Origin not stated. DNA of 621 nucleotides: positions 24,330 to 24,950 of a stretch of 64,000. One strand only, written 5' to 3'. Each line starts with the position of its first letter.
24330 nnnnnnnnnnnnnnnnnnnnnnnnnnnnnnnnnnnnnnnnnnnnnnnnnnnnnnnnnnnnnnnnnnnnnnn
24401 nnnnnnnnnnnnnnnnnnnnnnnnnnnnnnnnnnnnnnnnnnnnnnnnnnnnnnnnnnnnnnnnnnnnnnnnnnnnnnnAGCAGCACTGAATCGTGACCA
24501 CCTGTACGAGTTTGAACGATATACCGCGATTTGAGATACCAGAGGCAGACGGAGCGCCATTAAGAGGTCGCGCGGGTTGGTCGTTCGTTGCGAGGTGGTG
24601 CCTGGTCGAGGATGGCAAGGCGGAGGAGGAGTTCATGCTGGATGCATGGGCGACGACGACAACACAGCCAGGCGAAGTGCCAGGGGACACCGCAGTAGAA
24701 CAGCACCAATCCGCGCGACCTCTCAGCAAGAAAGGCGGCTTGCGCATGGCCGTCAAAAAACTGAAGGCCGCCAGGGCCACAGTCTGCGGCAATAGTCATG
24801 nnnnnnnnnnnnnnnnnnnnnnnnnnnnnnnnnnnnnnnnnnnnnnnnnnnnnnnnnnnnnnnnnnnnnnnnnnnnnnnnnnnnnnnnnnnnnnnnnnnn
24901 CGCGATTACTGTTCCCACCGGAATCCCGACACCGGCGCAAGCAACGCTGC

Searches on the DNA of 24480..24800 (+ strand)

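Call 11: search_rna_families(source=window, start=24480, end=24800, threshold=evalue, max_evalue=10, show_alignments=2)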
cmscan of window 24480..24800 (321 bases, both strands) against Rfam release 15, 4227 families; matches with E-value up to 10: 0.
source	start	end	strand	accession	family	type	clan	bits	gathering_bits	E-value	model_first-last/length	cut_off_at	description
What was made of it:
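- On Any curated RNA family (Rfam 15): Window 24480-24800 at E<=10: 0 hits (call 11).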

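Call 41: search_dna_similar(query=window:24556-24730:+, collection=phages, mode=distant, max_rows=15, max_evalue=0.001)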
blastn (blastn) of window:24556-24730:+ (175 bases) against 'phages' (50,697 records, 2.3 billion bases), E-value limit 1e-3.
No match.

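Call 48: search_with_rna_model(model_id=R1, source=window, start=24607, end=24675, filters=off, max_evalue=10, show_alignments=0)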
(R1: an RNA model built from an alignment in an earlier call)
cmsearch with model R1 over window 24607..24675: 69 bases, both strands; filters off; matches with E-value up to 10: 2.
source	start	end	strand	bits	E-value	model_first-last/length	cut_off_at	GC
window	24610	24673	+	71.6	4.9e-16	56-119/174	no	0.62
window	24628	24654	-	-5.1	2.9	1-174/174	no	0.59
